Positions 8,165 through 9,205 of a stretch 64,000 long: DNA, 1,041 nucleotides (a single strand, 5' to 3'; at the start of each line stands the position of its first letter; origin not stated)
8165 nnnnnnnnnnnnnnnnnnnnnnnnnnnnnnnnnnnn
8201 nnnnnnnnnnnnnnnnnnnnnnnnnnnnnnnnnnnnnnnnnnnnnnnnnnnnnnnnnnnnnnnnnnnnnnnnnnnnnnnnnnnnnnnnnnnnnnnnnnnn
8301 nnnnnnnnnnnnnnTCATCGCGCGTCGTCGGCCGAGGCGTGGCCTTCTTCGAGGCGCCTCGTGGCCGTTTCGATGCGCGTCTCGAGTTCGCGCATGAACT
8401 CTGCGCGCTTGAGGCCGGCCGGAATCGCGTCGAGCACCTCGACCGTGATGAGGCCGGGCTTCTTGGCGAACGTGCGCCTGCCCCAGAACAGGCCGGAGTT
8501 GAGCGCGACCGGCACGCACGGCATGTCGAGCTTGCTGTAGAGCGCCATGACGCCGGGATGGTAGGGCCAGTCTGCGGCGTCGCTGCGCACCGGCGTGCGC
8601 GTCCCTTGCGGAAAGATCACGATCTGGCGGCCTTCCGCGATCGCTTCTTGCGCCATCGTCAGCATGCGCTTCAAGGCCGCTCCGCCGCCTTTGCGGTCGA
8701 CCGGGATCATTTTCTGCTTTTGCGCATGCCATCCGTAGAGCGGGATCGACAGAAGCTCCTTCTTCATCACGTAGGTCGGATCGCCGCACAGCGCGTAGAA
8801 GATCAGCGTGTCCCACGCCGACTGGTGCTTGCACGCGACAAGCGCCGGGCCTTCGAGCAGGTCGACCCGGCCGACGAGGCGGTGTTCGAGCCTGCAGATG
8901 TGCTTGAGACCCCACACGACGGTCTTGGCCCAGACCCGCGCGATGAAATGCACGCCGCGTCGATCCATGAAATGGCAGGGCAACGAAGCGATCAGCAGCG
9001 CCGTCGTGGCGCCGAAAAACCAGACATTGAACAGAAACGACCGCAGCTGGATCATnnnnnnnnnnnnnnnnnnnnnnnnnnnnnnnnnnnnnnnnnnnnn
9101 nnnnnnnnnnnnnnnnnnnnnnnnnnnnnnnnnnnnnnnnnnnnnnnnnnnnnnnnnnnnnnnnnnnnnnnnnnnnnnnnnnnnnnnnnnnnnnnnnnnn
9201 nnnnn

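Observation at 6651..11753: ftsE-ftsX-gmhB-DUF218-plsC operon that ends, by ATGA overlaps, in a nucleotide cyclase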

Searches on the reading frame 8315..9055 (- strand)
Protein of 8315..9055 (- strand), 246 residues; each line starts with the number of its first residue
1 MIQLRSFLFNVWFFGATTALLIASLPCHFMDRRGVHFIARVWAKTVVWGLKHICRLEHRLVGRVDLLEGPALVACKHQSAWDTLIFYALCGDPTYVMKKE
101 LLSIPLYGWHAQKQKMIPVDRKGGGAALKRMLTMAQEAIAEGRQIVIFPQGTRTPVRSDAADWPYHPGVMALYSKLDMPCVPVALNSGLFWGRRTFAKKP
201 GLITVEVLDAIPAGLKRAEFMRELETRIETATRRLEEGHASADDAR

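Call 4: search_protein_families(library=pfam, proteins=[window:8315-9055:-], max_evalue=0.01)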
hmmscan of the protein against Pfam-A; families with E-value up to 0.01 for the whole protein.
window:8315-9055:- (246 aa): 1 family
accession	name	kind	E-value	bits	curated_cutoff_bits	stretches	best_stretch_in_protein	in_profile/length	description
PF01553.26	Acyltransferase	-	2.2e-19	70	23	1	68-185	13-131/132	Acyltransferase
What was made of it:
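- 8315..9055 (-): Lysophospholipid (PlsC-family) acyltransferase. Its stop overlaps the cyclase start in ATGA at 8315-8318. PF01553, 70 bits (call 4).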

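Call 6: search_protein_families(library=ncbifam, proteins=[window:8315-9055:-], max_evalue=0.001)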
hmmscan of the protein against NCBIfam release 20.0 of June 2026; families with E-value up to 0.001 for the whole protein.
window:8315-9055:- (246 aa): 7 families
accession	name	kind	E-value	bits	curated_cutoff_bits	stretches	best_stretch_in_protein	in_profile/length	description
TIGR00530.1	AGP_acyltrn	subfamily_domain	1.4e-18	66.9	102.95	1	68-185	15-129/130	1-acylglycerol-3-phosphate O-acyltransferase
NF052553.1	LyOrLpactfOlsABRUA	equivalog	7.1e-11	41.7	300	1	3-153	4-147/263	lyso-ornithine lipid O-acyltransferase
NF006386.0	PRK08633.1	equivalog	8.6e-08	30.3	1221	1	68-192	440-556/1147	acyl-[ACP]--phospholipid O-acyltransferase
NF010621.0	PRK14014.1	domain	5.4e-05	22.4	186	1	13-113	30-135/301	acetyltransferase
NF058536.1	LPAAT_acyl_YihG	equivalog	7.3e-05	22.2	260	1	17-110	29-127/290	1-acylglycerol-3-phosphate O-acyltransferase, YihG family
NF052552.1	LyOrLpactfOlsARHOCB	equivalog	7.3e-05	21.9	300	1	40-154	59-168/271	lyso-ornithine lipid O-acyltransferase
NF011593.0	PRK15018.1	equivalog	0.00014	21.7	501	1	25-226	23-219/245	1-acylglycerol-3-phosphate O-acyltransferase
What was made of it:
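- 8315..9055 (-): All specific NCBIfam models score below their cut-offs (call 6).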

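Call 15: find_homologous_proteins(query=window:8315-9055:-, max_evalue=1e-20)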
Query window:8315-9055:- (246 aa): 7256 proteins with E <= 1e-20 among 8000 candidates; the best 120 are listed.
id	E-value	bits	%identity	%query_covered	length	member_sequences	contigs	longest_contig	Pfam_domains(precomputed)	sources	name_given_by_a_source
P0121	1.7e-157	540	93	100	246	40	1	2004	PF01553.27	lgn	-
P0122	2.4e-139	481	83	100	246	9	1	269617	PF01553.27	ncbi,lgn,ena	-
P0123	1.9e-126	438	77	100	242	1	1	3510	PF01553.27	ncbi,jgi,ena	jgi:1-acyl-sn-glycerol-3-phosphate acyltransferase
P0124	8.6e-99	348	67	96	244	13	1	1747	PF01553.27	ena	-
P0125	2.6e-96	340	64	96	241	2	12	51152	PF01553.27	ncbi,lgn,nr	ncbi:MAG: 1-acyl-sn-glycerol-3-phosphate acyltransferase [Rhodospirillales bacterium]|nr:1-acyl-sn-g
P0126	5.0e-96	339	62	96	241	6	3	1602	PF01553.27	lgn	-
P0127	8.0e-96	338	64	96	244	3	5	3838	PF01553.27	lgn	-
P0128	1.5e-95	337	65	94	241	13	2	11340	PF01553.27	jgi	jgi:1-acyl-sn-glycerol-3-phosphate acyltransferase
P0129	1.8e-95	337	64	95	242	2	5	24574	PF01553.27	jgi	jgi:1-acyl-sn-glycerol-3-phosphate acyltransferase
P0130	2.7e-94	333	63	96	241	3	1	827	PF01553.27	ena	-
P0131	3.0e-94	333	63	96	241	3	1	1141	PF01553.27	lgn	-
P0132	4.3e-94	333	63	94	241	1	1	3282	PF01553.27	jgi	-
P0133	5.2e-93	329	62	96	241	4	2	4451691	PF01553.27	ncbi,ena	-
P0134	7.2e-93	329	64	94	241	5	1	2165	PF01553.27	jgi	-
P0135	1.7e-92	327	63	96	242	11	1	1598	PF01553.27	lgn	-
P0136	2.0e-92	327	62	96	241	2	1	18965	PF01553.27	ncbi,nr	ncbi:MAG: 1-acyl-sn-glycerol-3-phosphate acyltransferase [Rhodospirillales bacterium]|nr:1-acyl-sn-g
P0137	1.5e-91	324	61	94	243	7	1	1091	PF01553.27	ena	-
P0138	3.3e-90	320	63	95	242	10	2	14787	PF01553.27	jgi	jgi:1-acyl-sn-glycerol-3-phosphate acyltransferase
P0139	1.2e-89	318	62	96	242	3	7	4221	PF01553.27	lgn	-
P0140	1.0e-87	312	60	96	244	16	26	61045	PF01553.27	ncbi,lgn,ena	ncbi:MAG: lysophospholipid acyltransferase family protein [Tagaea sp.]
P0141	1.9e-87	311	60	96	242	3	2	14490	PF01553.27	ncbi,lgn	ncbi:MAG: lysophospholipid acyltransferase family protein [Tagaea sp.]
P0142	2.4e-87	310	62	98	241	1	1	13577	PF01553.27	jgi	jgi:1-acyl-sn-glycerol-3-phosphate acyltransferase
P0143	4.2e-86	306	60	98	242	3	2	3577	PF01553.27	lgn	-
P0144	5.1e-86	306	58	96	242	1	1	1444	PF01553.27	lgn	-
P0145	7.8e-86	305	60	96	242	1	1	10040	PF01553.27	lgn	-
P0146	3.5e-85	303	59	95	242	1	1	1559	PF01553.27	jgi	jgi:1-acyl-sn-glycerol-3-phosphate acyltransferase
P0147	7.8e-85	302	59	95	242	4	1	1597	PF01553.27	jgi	jgi:1-acyl-sn-glycerol-3-phosphate acyltransferase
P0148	1.6e-84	301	60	94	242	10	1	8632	PF01553.27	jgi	-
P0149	5.3e-84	299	60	95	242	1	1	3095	PF01553.27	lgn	-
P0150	9.6e-83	295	59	98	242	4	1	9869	PF01553.27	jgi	-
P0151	1.9e-82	294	59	98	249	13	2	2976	PF01553.27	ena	-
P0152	5.5e-82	293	58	97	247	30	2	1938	PF01553.27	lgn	-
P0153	1.2e-81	292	63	84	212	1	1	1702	PF01553.27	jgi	jgi:1-acyl-sn-glycerol-3-phosphate acyltransferase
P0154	3.9e-80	287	60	96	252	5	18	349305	PF01553.27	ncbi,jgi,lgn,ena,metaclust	metaclust:\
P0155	4.5e-79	283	57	100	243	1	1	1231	PF01553.27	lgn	-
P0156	1.6e-78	281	58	97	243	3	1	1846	PF01553.27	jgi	jgi:1-acyl-sn-glycerol-3-phosphate acyltransferase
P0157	1.5e-77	278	56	96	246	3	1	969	PF01553.27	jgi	jgi:1-acyl-sn-glycerol-3-phosphate acyltransferase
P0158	4.2e-77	277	56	96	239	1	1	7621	PF01553.27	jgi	jgi:1-acyl-sn-glycerol-3-phosphate acyltransferase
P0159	1.3e-76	275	57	95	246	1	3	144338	PF01553.27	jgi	jgi:1-acyl-sn-glycerol-3-phosphate acyltransferase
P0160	6.0e-76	273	58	96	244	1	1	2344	PF01553.27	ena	-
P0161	1.0e-75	272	55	96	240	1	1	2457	PF01553.27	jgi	-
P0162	3.2e-75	271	57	97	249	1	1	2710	PF01553.27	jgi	jgi:1-acyl-sn-glycerol-3-phosphate acyltransferase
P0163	4.3e-75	270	56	96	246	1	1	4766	PF01553.27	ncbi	-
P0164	5.8e-75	270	58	96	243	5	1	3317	PF01553.27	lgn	-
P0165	6.8e-75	270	58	96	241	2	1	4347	PF01553.27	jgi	jgi:1-acyl-sn-glycerol-3-phosphate acyltransferase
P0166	8.7e-75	269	55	96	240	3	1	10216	PF01553.27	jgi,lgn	jgi:1-acyl-sn-glycerol-3-phosphate acyltransferase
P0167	1.0e-74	269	52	100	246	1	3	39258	PF01553.27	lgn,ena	-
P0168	1.6e-74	268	54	94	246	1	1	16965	PF01553.27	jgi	jgi:1-acyl-sn-glycerol-3-phosphate acyltransferase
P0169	1.8e-74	268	55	96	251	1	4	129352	PF01553.27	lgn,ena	-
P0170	2.6e-74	268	53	96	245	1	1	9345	PF01553.27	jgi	jgi:1-acyl-sn-glycerol-3-phosphate acyltransferase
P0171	4.4e-74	267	54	98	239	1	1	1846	PF01553.27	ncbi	-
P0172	6.0e-74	267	53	96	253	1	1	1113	PF01553.27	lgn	-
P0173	7.3e-74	266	57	96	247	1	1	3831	PF01553.27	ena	-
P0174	1.0e-73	266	55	96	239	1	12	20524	PF01553.27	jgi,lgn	jgi:1-acyl-sn-glycerol-3-phosphate acyltransferase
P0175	1.4e-73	265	55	96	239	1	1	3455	PF01553.27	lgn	-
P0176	2.6e-73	264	57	94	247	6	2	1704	PF01553.27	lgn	-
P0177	4.0e-73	264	55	96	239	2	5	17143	PF01553.27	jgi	jgi:1-acyl-sn-glycerol-3-phosphate acyltransferase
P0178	4.3e-73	264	56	98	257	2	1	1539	PF01553.27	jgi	jgi:1-acyl-sn-glycerol-3-phosphate acyltransferase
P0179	4.4e-73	264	55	96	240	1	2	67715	PF01553.27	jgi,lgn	jgi:1-acyl-sn-glycerol-3-phosphate acyltransferase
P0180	5.7e-73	263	53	96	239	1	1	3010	PF01553.27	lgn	-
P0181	6.6e-73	263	55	90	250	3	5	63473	PF01553.27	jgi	jgi:1-acyl-sn-glycerol-3-phosphate acyltransferase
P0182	6.9e-73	263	54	98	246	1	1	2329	PF01553.27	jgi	jgi:1-acyl-sn-glycerol-3-phosphate acyltransferase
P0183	8.6e-73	263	58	96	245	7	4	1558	PF01553.27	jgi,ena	jgi:1-acyl-sn-glycerol-3-phosphate acyltransferase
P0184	8.8e-73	263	52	93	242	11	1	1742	PF01553.27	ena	-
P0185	9.7e-73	263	53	96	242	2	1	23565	PF01553.27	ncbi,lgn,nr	ncbi:MAG: 1-acyl-sn-glycerol-3-phosphate acyltransferase [Proteobacteria bacterium]|nr:1-acyl-sn-gly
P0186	9.8e-73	263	51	98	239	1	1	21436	PF01553.27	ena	-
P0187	1.1e-72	262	57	96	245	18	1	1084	PF01553.27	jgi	jgi:1-acyl-sn-glycerol-3-phosphate acyltransferase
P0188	1.3e-72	262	53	93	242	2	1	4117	PF01553.27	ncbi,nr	ncbi:MAG TPA: lysophospholipid acyltransferase family protein [Dongiaceae bacterium]|nr:lysophosphol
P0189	1.6e-72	262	53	98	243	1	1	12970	PF01553.27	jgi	jgi:1-acyl-sn-glycerol-3-phosphate acyltransferase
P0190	2.0e-72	262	50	99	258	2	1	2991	PF01553.27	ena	-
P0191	2.1e-72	261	53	98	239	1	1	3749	PF01553.27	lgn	-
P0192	2.3e-72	261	52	100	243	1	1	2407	PF01553.27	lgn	-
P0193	2.5e-72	261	52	96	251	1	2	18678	PF01553.27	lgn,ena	-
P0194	2.6e-72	261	53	98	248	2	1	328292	PF01553.27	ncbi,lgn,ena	-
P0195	2.6e-72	261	52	98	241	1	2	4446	PF01553.27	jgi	jgi:1-acyl-sn-glycerol-3-phosphate acyltransferase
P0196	4.1e-72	261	56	93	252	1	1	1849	PF01553.27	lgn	-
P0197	5.1e-72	260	57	96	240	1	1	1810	PF01553.27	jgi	jgi:1-acyl-sn-glycerol-3-phosphate acyltransferase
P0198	5.4e-72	260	56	96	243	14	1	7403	PF01553.27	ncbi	ncbi:MAG: lysophospholipid acyltransferase family protein [Rhodospirillales bacterium]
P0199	6.5e-72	260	54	96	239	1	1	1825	PF01553.27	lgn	-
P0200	6.6e-72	260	56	96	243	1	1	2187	PF01553.27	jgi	jgi:1-acyl-sn-glycerol-3-phosphate acyltransferase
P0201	6.7e-72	260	54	96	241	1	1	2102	PF01553.27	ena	-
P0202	7.8e-72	260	52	98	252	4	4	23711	PF01553.27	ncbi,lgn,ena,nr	ncbi:MAG: 1-acyl-sn-glycerol-3-phosphate acyltransferase [Kiloniellales bacterium]|nr:1-acyl-sn-glyc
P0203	8.0e-72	260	53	96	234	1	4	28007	PF01553.27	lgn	-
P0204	8.6e-72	259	56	99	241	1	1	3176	PF01553.27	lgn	-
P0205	1.1e-71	259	50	99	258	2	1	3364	PF01553.27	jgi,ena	-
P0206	1.2e-71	259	55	96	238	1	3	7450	PF01553.27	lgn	-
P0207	1.2e-71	259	52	96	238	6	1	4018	PF01553.27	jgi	jgi:1-acyl-sn-glycerol-3-phosphate acyltransferase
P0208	1.2e-71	259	52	96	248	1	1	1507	PF01553.27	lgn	-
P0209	1.5e-71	259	53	96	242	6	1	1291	PF01553.27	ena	-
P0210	1.7e-71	259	54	99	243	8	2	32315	PF01553.27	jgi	jgi:1-acyl-sn-glycerol-3-phosphate acyltransferase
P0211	1.7e-71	258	54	98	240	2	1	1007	PF01553.27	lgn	-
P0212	2.5e-71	258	54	99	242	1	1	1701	PF01553.27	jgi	jgi:1-acyl-sn-glycerol-3-phosphate acyltransferase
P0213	3.4e-71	258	52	96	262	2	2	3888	PF01553.27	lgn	-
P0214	3.8e-71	257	54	96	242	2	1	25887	PF01553.27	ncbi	-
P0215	5.0e-71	257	53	93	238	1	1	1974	PF01553.27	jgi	jgi:1-acyl-sn-glycerol-3-phosphate acyltransferase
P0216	5.8e-71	257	57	96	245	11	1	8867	PF01553.27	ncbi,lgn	-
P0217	6.2e-71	257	54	95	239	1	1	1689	PF01553.27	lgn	-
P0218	8.4e-71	256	56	96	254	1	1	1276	PF01553.27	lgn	-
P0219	1.0e-70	256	50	96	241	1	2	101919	PF01553.27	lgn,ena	-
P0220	1.1e-70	256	55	98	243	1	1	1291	PF01553.27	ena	-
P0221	1.1e-70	256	51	96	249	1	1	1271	PF01553.27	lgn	-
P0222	1.1e-70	256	54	96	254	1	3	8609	PF01553.27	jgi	jgi:1-acyl-sn-glycerol-3-phosphate acyltransferase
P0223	1.1e-70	256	51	97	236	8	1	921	PF01553.27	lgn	-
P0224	1.1e-70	256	55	94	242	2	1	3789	PF01553.27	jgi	jgi:1-acyl-sn-glycerol-3-phosphate acyltransferase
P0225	1.3e-70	256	56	96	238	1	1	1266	PF01553.27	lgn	-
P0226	1.3e-70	256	52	98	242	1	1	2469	PF01553.27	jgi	jgi:1-acyl-sn-glycerol-3-phosphate acyltransferase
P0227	1.3e-70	256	53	98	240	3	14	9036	PF01553.27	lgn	-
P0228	1.5e-70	255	51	96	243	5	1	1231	PF01553.27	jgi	-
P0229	1.8e-70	255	54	100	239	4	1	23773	PF01553.27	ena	-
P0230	2.0e-70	255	52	96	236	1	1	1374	PF01553.27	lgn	-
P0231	2.1e-70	255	55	96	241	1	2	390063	PF01553.27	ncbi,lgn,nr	ncbi:MAG: 1-acyl-sn-glycerol-3-phosphate acyltransferase [Alphaproteobacteria bacterium]|nr:1-acyl-s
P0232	2.1e-70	255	53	96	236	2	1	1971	PF01553.27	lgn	-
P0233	2.2e-70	255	53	96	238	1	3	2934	PF01553.27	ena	-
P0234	2.2e-70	255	56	100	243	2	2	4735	PF01553.27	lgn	-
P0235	2.5e-70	255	52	100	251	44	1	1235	PF01553.27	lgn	-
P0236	3.0e-70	254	54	96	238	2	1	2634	PF01553.27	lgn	-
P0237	3.1e-70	254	54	97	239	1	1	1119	PF01553.27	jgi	jgi:1-acyl-sn-glycerol-3-phosphate acyltransferase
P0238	3.3e-70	254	51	99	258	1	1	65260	PF01553.27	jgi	jgi:1-acyl-sn-glycerol-3-phosphate acyltransferase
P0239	3.8e-70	254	51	96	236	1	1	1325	PF01553.27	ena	-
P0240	3.8e-70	254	51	96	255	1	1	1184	PF01553.27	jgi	jgi:1-acyl-sn-glycerol-3-phosphate acyltransferase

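Call 16: find_encoding_contigs(protein=P0140, flank=6000, max_places=1)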
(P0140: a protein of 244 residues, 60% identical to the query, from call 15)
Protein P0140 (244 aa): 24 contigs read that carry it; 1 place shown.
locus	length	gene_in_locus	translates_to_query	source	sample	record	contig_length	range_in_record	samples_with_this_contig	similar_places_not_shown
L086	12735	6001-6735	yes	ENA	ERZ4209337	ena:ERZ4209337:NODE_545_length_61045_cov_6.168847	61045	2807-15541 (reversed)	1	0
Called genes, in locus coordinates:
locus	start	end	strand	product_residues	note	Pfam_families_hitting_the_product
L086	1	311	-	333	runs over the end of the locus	PF01636:APH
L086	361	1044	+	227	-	PF00535:Glycos_transf_2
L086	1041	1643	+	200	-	PF09837:DUF2064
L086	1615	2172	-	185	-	PF00994:MoCF_biosynth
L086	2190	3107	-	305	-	-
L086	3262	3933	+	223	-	PF00005:ABC_tran, PF13304:AAA_21 (faint)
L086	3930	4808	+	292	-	-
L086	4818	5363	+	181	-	PF00702:Hydrolase, PF13242:Hydrolase_like, PF13419:HAD_2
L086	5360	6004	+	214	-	PF02698:DUF218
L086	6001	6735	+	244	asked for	PF01553:Acyltransferase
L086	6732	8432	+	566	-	PF00111:Fer2 (weak), PF00211:Guanylate_cyc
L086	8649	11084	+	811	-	PF00317:Ribonuc_red_lgN, PF02867:Ribonuc_red_lgC, PF12637:TSCPD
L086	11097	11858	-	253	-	PF00561:Abhydrolase_1, PF12146:Hydrolase_4, PF12697:Abhydrolase_6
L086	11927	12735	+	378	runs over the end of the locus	PF13439:Glyco_transf_4, PF13579:Glyco_trans_4_4, PF20706:GT4-conflict (weak), PF13477:Glyco_trans_4_2 (weak), PF00534:Glycos_transf_1, PF13692:Glyco_trans_1_4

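Call 17: find_encoding_contigs(protein=P0154, flank=6000, max_places=1)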
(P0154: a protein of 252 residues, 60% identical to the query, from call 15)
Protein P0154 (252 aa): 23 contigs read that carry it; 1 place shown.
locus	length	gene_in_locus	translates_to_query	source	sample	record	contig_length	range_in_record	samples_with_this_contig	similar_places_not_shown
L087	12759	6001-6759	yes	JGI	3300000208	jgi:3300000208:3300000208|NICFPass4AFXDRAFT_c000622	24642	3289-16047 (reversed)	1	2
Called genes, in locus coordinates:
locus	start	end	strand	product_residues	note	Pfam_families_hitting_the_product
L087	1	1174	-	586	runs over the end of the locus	PF05496:RuvB_N (faint), PF13177:DNA_pol3_delta2, PF13604:AAA_30 (faint), PF00004:AAA, PF13401:AAA_22 (weak), PF22608:DNAX_ATPase_lid, PF12169:DNA_pol3_gamma3, PF12362:DUF3646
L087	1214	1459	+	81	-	-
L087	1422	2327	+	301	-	PF09296:NUDIX-like, PF09297:Zn_ribbon_NUD, PF00293:NUDIX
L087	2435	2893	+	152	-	PF01814:Hemerythrin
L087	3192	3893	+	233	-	PF00005:ABC_tran, PF13304:AAA_21 (faint)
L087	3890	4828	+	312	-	PF02687:FtsX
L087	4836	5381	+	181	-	PF13344:Hydrolase_6 (weak), PF00702:Hydrolase, PF13419:HAD_2 (weak), PF13242:Hydrolase_like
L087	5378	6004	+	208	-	PF02698:DUF218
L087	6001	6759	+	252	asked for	PF01553:Acyltransferase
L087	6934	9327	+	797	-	PF00317:Ribonuc_red_lgN, PF02867:Ribonuc_red_lgC, PF12637:TSCPD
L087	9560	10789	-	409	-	PF13472:Lipase_GDSL_2 (faint)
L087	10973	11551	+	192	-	-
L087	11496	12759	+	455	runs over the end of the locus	-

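Call 18: find_encoding_contigs(protein=P0159, flank=6000, max_places=1)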
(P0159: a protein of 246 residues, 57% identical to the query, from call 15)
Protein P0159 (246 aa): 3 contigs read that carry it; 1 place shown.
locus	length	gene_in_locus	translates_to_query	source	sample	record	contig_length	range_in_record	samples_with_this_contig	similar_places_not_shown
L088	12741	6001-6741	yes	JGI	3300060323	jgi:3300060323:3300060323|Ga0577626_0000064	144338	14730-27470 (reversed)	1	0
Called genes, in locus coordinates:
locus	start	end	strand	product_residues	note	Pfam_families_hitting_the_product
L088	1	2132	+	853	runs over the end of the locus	-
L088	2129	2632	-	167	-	PF11906:DUF3426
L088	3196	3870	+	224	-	PF00005:ABC_tran, PF13304:AAA_21 (weak)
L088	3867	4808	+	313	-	PF02687:FtsX (weak)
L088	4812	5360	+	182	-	PF00702:Hydrolase, PF13419:HAD_2 (weak), PF13242:Hydrolase_like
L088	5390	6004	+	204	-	PF02698:DUF218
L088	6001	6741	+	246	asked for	PF01553:Acyltransferase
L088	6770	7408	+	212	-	PF13759:2OG-FeII_Oxy_5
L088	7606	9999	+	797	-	PF00317:Ribonuc_red_lgN, PF02867:Ribonuc_red_lgC, PF12637:TSCPD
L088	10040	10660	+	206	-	-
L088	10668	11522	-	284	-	PF00034:Cytochrom_C (weak), PF13442:Cytochrome_CBB3 (weak)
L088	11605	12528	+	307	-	-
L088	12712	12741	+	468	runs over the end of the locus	PF00512:HisKA, PF02518:HATPase_c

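Call 19: find_encoding_contigs(protein=P0194, flank=6000, max_places=1)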
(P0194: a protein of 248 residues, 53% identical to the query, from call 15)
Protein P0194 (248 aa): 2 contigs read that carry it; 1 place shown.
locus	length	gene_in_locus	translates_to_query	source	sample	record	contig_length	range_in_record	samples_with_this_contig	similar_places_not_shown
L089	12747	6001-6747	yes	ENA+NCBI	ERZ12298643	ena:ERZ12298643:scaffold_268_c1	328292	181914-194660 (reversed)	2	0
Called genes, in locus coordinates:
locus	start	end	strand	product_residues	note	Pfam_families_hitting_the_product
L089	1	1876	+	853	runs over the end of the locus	PF13779:DUF4175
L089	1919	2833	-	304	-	PF13717:Zn_ribbon_4, PF13719:Zn_ribbon_5, PF11906:DUF3426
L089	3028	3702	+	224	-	PF00005:ABC_tran, PF13304:AAA_21 (faint)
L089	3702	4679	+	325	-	PF02687:FtsX (faint)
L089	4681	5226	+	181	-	PF00702:Hydrolase, PF13419:HAD_2, PF13242:Hydrolase_like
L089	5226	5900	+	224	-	PF02698:DUF218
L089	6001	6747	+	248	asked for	PF01553:Acyltransferase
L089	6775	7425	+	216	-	PF13759:2OG-FeII_Oxy_5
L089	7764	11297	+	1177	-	PF00317:Ribonuc_red_lgN, PF02867:Ribonuc_red_lgC, PF14890:Intein_splicing, PF14528:LAGLIDADG_3, PF12637:TSCPD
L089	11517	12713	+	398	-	-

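Call 43: find_encoding_contigs(protein=P0133, flank=5000, max_places=1)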
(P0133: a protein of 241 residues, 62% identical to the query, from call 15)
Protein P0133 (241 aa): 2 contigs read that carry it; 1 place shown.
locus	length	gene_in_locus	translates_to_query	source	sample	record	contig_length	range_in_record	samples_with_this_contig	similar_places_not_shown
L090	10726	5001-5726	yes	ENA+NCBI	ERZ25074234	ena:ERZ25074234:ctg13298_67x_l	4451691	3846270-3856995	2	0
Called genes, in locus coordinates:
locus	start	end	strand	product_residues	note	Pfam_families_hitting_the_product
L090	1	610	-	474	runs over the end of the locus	PF00206:Lyase_1, PF14698:ASL_C2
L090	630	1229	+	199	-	PF08534:Redoxin, PF00578:AhpC-TSA, PF00085:Thioredoxin (faint), PF13098:Thioredoxin_2 (weak), PF13905:Thioredoxin_8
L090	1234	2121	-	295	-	-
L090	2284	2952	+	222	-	PF13481:AAA_25 (weak), PF00005:ABC_tran, PF13304:AAA_21 (faint)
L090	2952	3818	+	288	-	PF02687:FtsX (faint)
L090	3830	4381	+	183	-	PF00702:Hydrolase, PF13242:Hydrolase_like, PF13419:HAD_2 (weak)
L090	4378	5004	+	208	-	PF02698:DUF218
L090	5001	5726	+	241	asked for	PF01553:Acyltransferase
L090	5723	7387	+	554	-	PF00111:Fer2, PF00211:Guanylate_cyc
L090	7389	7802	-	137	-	-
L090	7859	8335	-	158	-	PF00583:Acetyltransf_1, PF13508:Acetyltransf_7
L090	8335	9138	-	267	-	PF01551:Peptidase_M23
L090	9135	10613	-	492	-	PF13742:tRNA_anti_2, PF01336:tRNA_anti-codon, PF02601:Exonuc_VII_L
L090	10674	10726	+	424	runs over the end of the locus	PF02844:GARS_N, PF01071:GARS_A, PF02843:GARS_C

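Call 44: find_encoding_contigs(protein=P0202, flank=5000, max_places=1)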
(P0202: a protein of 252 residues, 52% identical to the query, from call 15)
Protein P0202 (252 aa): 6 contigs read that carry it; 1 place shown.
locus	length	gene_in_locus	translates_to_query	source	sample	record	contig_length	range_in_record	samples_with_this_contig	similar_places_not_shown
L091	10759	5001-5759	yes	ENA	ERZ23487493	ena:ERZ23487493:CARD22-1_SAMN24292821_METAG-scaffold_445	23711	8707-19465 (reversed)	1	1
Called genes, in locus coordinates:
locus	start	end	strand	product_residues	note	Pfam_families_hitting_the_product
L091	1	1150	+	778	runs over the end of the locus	PF13779:DUF4175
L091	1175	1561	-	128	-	PF00072:Response_reg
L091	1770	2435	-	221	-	PF13717:Zn_ribbon_4, PF13719:Zn_ribbon_5 (weak), PF11906:DUF3426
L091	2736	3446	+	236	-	PF00005:ABC_tran, PF13304:AAA_21 (faint)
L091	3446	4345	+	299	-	PF02687:FtsX (weak)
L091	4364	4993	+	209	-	PF02698:DUF218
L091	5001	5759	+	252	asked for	PF01553:Acyltransferase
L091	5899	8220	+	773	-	PF00317:Ribonuc_red_lgN, PF02867:Ribonuc_red_lgC, PF12637:TSCPD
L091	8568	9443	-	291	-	PF00126:HTH_1, PF03466:LysR_substrate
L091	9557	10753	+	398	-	PF06779:MFS_4, PF07690:MFS_1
